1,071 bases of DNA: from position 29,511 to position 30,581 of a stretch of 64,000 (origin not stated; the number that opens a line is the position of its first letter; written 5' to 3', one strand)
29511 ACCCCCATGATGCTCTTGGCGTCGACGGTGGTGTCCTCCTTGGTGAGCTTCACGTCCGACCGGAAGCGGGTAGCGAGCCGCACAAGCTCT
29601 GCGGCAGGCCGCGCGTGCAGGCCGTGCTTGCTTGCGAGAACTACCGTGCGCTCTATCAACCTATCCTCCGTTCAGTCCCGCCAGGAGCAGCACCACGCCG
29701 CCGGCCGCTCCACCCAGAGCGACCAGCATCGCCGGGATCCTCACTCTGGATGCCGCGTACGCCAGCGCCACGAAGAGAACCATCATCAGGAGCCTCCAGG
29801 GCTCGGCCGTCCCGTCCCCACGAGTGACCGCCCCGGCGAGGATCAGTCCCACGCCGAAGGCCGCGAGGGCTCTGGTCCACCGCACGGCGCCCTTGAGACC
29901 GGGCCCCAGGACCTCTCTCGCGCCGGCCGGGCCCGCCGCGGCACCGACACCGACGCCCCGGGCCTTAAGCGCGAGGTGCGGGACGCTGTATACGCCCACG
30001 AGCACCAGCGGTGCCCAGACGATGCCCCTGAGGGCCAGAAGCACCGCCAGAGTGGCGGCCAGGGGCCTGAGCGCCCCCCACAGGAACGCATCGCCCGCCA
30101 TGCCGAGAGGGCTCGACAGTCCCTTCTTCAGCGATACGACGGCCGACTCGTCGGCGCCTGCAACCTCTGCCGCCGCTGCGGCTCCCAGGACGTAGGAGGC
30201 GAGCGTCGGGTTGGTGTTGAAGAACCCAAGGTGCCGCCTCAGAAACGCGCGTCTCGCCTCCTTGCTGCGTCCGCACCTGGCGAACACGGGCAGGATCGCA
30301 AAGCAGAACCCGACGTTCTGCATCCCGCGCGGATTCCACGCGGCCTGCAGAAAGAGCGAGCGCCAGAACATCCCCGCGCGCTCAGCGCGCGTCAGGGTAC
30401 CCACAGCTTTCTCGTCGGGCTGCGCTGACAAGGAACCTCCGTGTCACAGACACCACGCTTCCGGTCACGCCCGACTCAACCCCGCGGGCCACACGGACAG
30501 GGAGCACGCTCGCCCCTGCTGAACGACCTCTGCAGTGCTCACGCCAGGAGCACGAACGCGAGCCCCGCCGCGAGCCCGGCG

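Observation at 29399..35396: Complete mannose-family PTS embedded in the rpoN-hpf-hprK regulatory cluster, with a GH57 glucanotransferase inserted between IIB and IIC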

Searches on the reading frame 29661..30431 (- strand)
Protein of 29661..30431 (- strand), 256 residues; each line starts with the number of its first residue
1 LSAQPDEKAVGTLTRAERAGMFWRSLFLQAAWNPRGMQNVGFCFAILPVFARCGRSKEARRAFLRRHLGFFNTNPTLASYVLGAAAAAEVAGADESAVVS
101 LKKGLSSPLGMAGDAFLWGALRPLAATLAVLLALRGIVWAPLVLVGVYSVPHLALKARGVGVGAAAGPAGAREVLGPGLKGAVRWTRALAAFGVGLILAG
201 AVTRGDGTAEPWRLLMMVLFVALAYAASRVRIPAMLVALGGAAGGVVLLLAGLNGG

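Call 4: search_protein_families(library=pfam, proteins=[window:29661-30431:-])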
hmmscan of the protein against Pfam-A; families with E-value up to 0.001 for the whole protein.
window:29661-30431:- (256 aa): 1 family
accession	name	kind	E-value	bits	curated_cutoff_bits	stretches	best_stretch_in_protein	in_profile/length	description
PF03613.19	EIID-AGA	-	4.6e-36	124.8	25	1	13-202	2-197/265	PTS system mannose/fructose/sorbose family IID component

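Call 5: search_protein_families(library=ncbifam, proteins=[window:29661-30431:-])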
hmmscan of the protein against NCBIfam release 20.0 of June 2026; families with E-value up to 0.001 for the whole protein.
window:29661-30431:- (256 aa): 4 families
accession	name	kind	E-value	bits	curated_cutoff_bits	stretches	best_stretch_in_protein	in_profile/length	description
TIGR00828.1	EIID-AGA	subfamily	1.6e-31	109.6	292.75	1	13-178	3-174/271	mannose/fructose/sorbose PTS transporter subunit IID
NF008315.0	PRK11103.1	subfamily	6.2e-29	101.1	365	1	12-167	12-173/283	PTS mannose transporter subunit IID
NF040760.1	AgaE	equivalog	5.6e-25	88.2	500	1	7-156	29-179/292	PTS N-acetylgalactosamine transporter subunit IID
NF007359.1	PRK09855.1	equivalog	1.3e-18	67.6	400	1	15-150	3-139/259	PTS galactosamine transporter subunit IID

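Call 25: find_homologous_proteins(query=window:29661-30431:-, max_evalue=0.00001)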
Query window:29661-30431:- (256 aa): 99 proteins with E <= 0.00001 among 8000 candidates.
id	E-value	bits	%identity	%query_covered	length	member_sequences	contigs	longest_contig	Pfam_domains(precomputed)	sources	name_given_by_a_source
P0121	1.5e-147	508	100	96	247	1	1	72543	PF03613.20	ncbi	ncbi:MAG: PTS system mannose/fructose/sorbose family transporter subunit IID [Candidatus Eisenbacter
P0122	8.7e-133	460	87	100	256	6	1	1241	PF03613.20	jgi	jgi:PTS system mannose-specific IID component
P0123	1.3e-114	400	75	100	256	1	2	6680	PF03613.20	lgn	-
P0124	1.4e-108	380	68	95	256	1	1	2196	PF03613.20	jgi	-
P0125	2.7e-108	379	71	100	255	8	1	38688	PF03613.20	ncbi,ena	-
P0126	2.0e-106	373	70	93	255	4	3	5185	PF03613.20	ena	-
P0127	2.3e-106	373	69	98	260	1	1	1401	PF03613.20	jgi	jgi:mannose/fructose/N-acetylgalactosamine-specific phosphotransferase system component IID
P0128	4.7e-105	369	70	100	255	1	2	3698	PF03613.20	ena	-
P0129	3.4e-104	366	70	100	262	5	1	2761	PF03613.20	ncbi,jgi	jgi:mannose/fructose/N-acetylgalactosamine-specific phosphotransferase system component IID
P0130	4.8e-103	362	67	95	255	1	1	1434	PF03613.20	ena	-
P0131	9.6e-101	355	68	100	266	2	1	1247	PF03613.20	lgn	-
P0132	9.6e-101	355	68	100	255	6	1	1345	PF03613.20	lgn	-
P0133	9.8e-100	351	71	96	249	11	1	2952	PF03613.20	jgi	-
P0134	1.6e-98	347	73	93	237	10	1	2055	PF03613.20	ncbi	-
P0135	1.8e-97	344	66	100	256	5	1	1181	PF03613.20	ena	-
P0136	4.9e-97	342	72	92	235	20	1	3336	PF03613.20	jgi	jgi:PTS system mannose-specific IID component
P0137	7.5e-97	342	70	90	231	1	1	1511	PF03613.20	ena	-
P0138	2.9e-96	340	66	100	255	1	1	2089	PF03613.20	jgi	jgi:PTS system mannose-specific IID component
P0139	4.1e-96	339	67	100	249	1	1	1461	PF03613.20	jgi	jgi:PTS system mannose-specific IID component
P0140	6.6e-96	339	68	96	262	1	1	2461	PF03613.20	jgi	jgi:PTS system mannose-specific IID component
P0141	2.7e-92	327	64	100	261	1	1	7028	PF03613.20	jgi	jgi:PTS system mannose-specific IID component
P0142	8.0e-92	325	68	92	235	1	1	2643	PF03613.20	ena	-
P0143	1.5e-89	318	73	81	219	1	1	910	PF03613.20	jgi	jgi:mannose/fructose/N-acetylgalactosamine-specific phosphotransferase system component IID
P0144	2.0e-89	317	59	93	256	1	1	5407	PF03613.20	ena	-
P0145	1.0e-88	315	72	86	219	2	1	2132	PF03613.20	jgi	jgi:mannose/fructose/N-acetylgalactosamine-specific phosphotransferase system component IID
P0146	1.2e-86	308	62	96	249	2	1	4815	PF03613.20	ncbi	-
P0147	1.8e-86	308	67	92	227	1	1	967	PF03613.20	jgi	jgi:PTS system mannose-specific IID component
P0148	1.3e-84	302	62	87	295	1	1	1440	PF03613.20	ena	-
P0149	1.2e-82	295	81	61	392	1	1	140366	PF03613.20,PF03609.20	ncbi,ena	-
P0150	1.1e-81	292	59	98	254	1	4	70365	PF03613.20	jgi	jgi:PTS system mannose-specific IID component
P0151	3.2e-81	291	59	87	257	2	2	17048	PF03613.20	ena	-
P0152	5.2e-80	287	58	100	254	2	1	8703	PF03613.20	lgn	-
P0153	5.7e-76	273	59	95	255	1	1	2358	PF03613.20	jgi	-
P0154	1.8e-75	272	56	96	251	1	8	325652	PF03613.20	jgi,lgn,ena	-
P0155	1.0e-73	266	58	92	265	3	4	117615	PF03613.20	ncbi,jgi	-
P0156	1.8e-72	262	58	89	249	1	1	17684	PF03613.20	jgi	jgi:mannose/fructose/N-acetylgalactosamine-specific phosphotransferase system component IID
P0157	7.0e-70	253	57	95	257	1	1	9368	PF03613.20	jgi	jgi:PTS system mannose-specific IID component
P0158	8.2e-70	253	58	92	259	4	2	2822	PF03613.20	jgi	jgi:PTS system mannose-specific IID component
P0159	5.8e-69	250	55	88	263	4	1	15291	PF03613.20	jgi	-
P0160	1.3e-68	249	54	96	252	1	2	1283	PF03613.20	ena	-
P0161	1.0e-65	240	53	92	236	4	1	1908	PF03613.20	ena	-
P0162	2.4e-65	239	52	100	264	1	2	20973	PF03613.20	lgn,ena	-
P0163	2.5e-65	239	54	97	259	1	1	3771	PF03613.20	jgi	jgi:PTS system mannose-specific IID component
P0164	2.0e-64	236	54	95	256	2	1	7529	PF03613.20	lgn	-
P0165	4.9e-64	234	51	96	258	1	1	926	PF03613.20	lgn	-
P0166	6.3e-64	234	54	92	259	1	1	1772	PF03613.20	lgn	-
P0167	5.4e-63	231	54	93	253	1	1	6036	PF03613.20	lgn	-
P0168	7.1e-63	230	59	66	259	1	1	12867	PF03613.20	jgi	jgi:mannose/fructose/N-acetylgalactosamine-specific phosphotransferase system component IID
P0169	7.5e-63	230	53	93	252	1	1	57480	PF03613.20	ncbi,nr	ncbi:MAG: hypothetical protein GF405_08525 [Candidatus Eisenbacteria bacterium]|nr:hypothetical prot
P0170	4.2e-62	228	49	95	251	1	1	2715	PF03613.20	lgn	-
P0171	4.3e-62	228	51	96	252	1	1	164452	PF03613.20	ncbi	ncbi:MAG: PTS system mannose/fructose/sorbose family transporter subunit IID [Candidatus Eisenbacter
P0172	8.9e-62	227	52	96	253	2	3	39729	PF03613.20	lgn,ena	-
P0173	1.4e-61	226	54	85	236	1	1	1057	PF03613.20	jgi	jgi:PTS system mannose-specific IID component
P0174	2.7e-61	225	53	93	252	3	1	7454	PF03613.20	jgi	jgi:mannose/fructose/N-acetylgalactosamine-specific phosphotransferase system component IID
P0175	1.4e-60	223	52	89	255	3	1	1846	PF03613.20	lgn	-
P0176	2.6e-60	222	49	98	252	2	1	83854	PF03613.20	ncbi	-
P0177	4.4e-60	221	53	93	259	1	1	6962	PF03613.20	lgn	-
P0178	4.7e-60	221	52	86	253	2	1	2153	PF03613.20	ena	-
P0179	7.5e-60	221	51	95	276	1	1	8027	PF03613.20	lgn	-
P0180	8.7e-60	220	50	95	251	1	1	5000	PF03613.20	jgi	jgi:PTS system mannose-specific IID component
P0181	1.1e-59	220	50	94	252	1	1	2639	PF03613.20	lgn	-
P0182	8.6e-59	217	55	64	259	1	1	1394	PF03613.20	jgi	jgi:PTS system mannose-specific IID component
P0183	9.0e-59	217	50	93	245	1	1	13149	PF03613.20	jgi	jgi:PTS system mannose-specific IID component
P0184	1.4e-58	216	58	79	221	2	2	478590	PF03613.20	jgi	jgi:mannose/fructose/N-acetylgalactosamine-specific phosphotransferase system component IID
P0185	2.6e-58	216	52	95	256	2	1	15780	PF03613.20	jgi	-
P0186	5.4e-58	215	51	89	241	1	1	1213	PF03613.20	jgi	jgi:PTS system mannose-specific IID component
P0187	1.7e-57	213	48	98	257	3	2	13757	PF03613.20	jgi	-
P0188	1.0e-56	210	59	69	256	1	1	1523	PF03613.20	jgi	-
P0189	2.3e-55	206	52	86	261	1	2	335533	PF03613.20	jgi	jgi:mannose/fructose/N-acetylgalactosamine-specific phosphotransferase system component IID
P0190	3.9e-55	205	49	95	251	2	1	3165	PF03613.20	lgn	-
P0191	3.9e-54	202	50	91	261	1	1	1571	PF03613.20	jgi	jgi:PTS system mannose-specific IID component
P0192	7.9e-54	201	74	57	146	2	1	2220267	PF03613.20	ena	-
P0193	2.7e-53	199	50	93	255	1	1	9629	PF03613.20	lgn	-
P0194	5.7e-53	198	49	95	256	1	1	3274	PF03613.20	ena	-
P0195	5.9e-53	198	52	69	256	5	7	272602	PF03613.20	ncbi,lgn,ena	-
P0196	8.8e-53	197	58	71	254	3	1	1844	PF03613.20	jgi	-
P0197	9.2e-53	197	54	87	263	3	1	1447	PF03613.20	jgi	-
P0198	3.1e-52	196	49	93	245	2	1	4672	PF03613.20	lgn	-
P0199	6.7e-52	195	48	94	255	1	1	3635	PF03613.20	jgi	jgi:mannose/fructose/N-acetylgalactosamine-specific phosphotransferase system component IID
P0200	1.4e-51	194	45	100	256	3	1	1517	PF03613.20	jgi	-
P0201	2.7e-51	193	51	94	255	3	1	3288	PF03613.20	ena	-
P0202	3.5e-50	189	51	93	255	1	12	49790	PF03613.20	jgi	jgi:mannose/fructose/N-acetylgalactosamine-specific phosphotransferase system component IID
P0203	2.1e-49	186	53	82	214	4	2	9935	PF03613.20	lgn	-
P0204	1.8e-48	183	56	64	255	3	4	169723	PF03613.20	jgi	-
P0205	7.0e-48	181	57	70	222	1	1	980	PF03613.20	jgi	jgi:PTS system mannose-specific IID component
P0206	6.9e-46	175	69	55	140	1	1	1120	PF03613.20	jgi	jgi:hypothetical protein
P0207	3.8e-24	104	41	58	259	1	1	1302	PF03613.20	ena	-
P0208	2.2e-23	101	46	57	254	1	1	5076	PF03613.20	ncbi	-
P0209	2.1e-22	98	40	72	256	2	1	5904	PF03613.20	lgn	-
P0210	3.5e-20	91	48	39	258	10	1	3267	PF03613.20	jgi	jgi:PTS system mannose-specific IID component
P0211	4.1e-20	90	35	84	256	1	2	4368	PF03613.20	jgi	jgi:PTS system mannose-specific IID component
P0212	7.8e-20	90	48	53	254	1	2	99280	PF03613.20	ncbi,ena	-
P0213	3.7e-18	84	44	56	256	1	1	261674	PF03613.20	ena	-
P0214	8.6e-17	80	36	63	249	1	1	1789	PF03613.20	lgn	-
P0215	8.5e-16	76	42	49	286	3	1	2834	PF03613.20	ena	-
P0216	4.2e-15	74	45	48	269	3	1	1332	PF03613.20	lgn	-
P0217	4.5e-15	74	45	42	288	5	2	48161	PF03613.20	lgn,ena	-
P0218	1.6e-14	72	40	75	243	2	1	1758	PF03613.20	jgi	jgi:mannose/fructose/N-acetylgalactosamine-specific phosphotransferase system component IID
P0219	9.6e-10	56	36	57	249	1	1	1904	PF03613.20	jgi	jgi:mannose/fructose/N-acetylgalactosamine-specific phosphotransferase system component IID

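Call 26: find_encoding_contigs(protein=P0212, flank=10000, max_places=1)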
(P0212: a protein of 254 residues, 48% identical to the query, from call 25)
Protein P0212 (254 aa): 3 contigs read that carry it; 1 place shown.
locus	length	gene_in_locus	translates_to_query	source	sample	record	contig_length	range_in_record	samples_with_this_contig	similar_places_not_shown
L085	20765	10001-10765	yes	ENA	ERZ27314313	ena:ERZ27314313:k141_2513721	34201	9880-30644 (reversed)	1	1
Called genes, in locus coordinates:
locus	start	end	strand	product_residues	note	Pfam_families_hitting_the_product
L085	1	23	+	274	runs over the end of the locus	PF01738:DLH, PF12740:PETase (weak)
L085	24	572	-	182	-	-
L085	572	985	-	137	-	-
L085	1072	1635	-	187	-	PF12787:EcsC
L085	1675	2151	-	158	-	PF03168:LEA_2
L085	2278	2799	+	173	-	-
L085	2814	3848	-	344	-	PF06723:MreB_Mbl, PF00022:Actin (weak), PF00012:HSP70, PF11104:PilM_2 (faint), PF14450:FtsA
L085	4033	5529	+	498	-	PF00171:Aldedh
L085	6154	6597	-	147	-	-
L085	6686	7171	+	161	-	-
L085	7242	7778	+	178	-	-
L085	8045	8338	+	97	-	PF00069:Pkinase (weak)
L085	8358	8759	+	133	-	PF03610:EIIA-man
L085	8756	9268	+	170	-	PF03830:PTSIIB_sorb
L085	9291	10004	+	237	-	PF03609:EII-Sor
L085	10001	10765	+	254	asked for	PF03613:EIID-AGA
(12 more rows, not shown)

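Call 27: find_encoding_contigs(protein=P0213, flank=10000, max_places=1)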
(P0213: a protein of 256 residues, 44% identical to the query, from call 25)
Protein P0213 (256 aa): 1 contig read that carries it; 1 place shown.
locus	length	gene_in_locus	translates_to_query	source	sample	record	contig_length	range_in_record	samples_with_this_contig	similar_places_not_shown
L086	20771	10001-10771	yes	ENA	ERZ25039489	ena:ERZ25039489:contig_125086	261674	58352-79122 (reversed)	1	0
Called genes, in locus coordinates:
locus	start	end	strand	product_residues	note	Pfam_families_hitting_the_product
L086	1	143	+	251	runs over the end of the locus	PF12740:PETase (weak), PF01738:DLH, PF00561:Abhydrolase_1 (faint)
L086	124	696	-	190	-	PF12787:EcsC (weak)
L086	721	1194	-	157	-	PF03168:LEA_2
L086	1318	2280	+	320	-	-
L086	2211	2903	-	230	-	-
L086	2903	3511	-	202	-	PF06723:MreB_Mbl, PF11104:PilM_2 (faint), PF14450:FtsA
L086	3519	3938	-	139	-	PF06723:MreB_Mbl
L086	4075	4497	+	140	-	PF00171:Aldedh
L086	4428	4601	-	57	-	-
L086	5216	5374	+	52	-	-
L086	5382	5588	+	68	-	PF00171:Aldedh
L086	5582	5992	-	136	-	-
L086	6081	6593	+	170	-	-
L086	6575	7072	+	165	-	-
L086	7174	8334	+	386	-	PF00069:Pkinase, PF07714:PK_Tyr_Ser-Thr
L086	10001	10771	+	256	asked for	PF03613:EIID-AGA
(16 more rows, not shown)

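Call 28: find_encoding_contigs(protein=P0217, flank=10000, max_places=1)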
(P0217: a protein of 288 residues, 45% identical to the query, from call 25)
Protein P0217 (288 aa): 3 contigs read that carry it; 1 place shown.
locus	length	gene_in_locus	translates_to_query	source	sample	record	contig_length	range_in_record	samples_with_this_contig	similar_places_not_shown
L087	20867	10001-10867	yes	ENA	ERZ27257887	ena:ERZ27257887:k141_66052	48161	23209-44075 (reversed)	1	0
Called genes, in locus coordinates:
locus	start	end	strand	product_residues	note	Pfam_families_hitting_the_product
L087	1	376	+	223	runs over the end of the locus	PF02348:CTP_transf_3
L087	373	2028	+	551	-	PF06418:CTP_synth_N, PF00117:GATase, PF07722:Peptidase_C26 (weak)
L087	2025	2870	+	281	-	PF00793:DAHP_synth_1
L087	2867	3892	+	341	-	PF13580:SIS_2 (faint), PF01380:SIS, PF00571:CBS (weak)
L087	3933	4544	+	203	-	PF06835:LptC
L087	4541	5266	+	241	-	PF00005:ABC_tran, PF13304:AAA_21 (faint)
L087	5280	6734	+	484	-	PF00309:Sigma54_AID, PF04963:Sigma54_CBD, PF04552:Sigma54_DBD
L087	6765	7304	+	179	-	PF02482:Ribosomal_S30AE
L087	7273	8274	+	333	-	PF02603:Hpr_kinase_N, PF07475:Hpr_kinase_C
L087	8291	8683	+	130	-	PF03610:EIIA-man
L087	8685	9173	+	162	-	PF03830:PTSIIB_sorb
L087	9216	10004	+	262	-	-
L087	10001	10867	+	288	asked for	PF03613:EIID-AGA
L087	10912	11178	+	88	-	PF00381:PTS-HPr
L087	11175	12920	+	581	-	PF05524:PEP-utilisers_N, PF00391:PEP-utilizers, PF02896:PEP-utilizers_C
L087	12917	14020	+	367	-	PF01380:SIS (weak), PF10432:bact-PGI_C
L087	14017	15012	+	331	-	PF00483:NTP_transferase, PF01128:IspD (weak), PF12804:NTP_transf_3, PF24894:Hexapep_GlmU (faint), PF25087:GMPPB_C (weak)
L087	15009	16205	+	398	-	PF00438:S-AdoMet_synt_N, PF02772:S-AdoMet_synt_M, PF02773:S-AdoMet_synt_C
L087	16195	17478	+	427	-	PF05221:AdoHcyase, PF07991:KARI_N (faint), PF05221:AdoHcyase, PF02826:2-Hacid_dh_C, PF00670:AdoHcyase_NAD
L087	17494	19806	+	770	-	PF13491:FtsK_4TM, PF17854:FtsK_alpha, PF01580:FtsK_SpoIIIE, PF09397:FtsK_gamma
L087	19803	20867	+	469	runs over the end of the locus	PF00919:UPF0004, PF04055:Radical_SAM, PF18693:TRAM_2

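Call 35: search_solved_structures(query=window:29661-30431:-, max_evalue=1, show_alignments=2)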
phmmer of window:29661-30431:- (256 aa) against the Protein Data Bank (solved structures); distinct sequences matched with E-value up to 1: 7.
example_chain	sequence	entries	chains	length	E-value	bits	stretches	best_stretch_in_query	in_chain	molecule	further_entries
6k1h_Z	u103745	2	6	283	1.2e-28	103.5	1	12-196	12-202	PTS mannose transporter subunit IID | PTS system mannose-specific EIID component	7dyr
8hfs_Z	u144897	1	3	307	4e-26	95.3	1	12-203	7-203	Mannose-specific PTS system, IID component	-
7vlx_Z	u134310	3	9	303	7.6e-26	94.4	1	13-152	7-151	PTS mannose family transporter subunit IID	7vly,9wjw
9wjr_Z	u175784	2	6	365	3.6e-24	88.9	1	12-198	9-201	PTS mannose transporter subunit IID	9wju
7xno_Z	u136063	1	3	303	9.9e-24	87.5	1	13-195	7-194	Mannose permease IID component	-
7xtg_E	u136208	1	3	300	1.3e-23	87.1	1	13-195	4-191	Mannose permease IID component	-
5iww_D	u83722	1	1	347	0.54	13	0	38-64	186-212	PLS9-PPR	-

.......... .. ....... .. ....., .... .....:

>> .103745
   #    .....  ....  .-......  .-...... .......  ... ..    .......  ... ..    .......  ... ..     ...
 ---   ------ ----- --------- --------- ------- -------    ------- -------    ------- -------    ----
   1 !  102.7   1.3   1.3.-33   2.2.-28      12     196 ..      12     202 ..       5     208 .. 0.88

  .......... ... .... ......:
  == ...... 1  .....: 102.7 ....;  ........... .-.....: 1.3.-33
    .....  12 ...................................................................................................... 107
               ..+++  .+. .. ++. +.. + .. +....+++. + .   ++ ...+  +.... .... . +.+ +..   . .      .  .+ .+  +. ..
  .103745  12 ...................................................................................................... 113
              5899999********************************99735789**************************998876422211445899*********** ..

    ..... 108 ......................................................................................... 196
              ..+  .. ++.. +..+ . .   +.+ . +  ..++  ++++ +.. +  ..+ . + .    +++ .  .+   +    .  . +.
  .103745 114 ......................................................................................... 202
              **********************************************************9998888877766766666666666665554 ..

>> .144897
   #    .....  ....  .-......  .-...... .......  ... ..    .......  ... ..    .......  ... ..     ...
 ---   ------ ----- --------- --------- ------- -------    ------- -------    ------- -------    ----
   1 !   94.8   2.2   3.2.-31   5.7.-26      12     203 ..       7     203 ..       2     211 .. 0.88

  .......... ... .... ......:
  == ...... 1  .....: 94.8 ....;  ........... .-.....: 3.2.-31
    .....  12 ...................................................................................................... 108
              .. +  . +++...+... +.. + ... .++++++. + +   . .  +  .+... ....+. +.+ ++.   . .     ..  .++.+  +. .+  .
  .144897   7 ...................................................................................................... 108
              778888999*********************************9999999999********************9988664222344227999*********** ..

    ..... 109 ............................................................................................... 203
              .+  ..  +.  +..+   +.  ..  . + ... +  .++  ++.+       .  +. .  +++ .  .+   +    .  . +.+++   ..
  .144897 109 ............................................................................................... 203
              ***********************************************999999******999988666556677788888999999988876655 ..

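Call 55: search_solved_structures(query=A3, max_evalue=0.01, show_alignments=1)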
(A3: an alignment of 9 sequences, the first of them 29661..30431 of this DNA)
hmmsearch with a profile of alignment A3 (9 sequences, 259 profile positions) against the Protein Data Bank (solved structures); distinct sequences matched with E-value up to 0.01: 6.
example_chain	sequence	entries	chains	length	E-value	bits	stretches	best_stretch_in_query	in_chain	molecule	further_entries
6k1h_Z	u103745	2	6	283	1.2e-60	208.3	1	3-204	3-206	PTS mannose transporter subunit IID | PTS system mannose-specific EIID component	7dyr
8hfs_Z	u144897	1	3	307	9.6e-57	195.6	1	13-207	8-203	Mannose-specific PTS system, IID component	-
9wjr_Z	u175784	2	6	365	1.6e-55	191.6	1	12-208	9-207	PTS mannose transporter subunit IID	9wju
7vlx_Z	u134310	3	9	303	3.9e-55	190.3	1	12-207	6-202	PTS mannose family transporter subunit IID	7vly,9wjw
7xno_Z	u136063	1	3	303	1.5e-52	181.9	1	12-211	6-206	Mannose permease IID component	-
7xtg_E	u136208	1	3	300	2.1e-52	181.4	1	13-211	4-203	Mannose permease IID component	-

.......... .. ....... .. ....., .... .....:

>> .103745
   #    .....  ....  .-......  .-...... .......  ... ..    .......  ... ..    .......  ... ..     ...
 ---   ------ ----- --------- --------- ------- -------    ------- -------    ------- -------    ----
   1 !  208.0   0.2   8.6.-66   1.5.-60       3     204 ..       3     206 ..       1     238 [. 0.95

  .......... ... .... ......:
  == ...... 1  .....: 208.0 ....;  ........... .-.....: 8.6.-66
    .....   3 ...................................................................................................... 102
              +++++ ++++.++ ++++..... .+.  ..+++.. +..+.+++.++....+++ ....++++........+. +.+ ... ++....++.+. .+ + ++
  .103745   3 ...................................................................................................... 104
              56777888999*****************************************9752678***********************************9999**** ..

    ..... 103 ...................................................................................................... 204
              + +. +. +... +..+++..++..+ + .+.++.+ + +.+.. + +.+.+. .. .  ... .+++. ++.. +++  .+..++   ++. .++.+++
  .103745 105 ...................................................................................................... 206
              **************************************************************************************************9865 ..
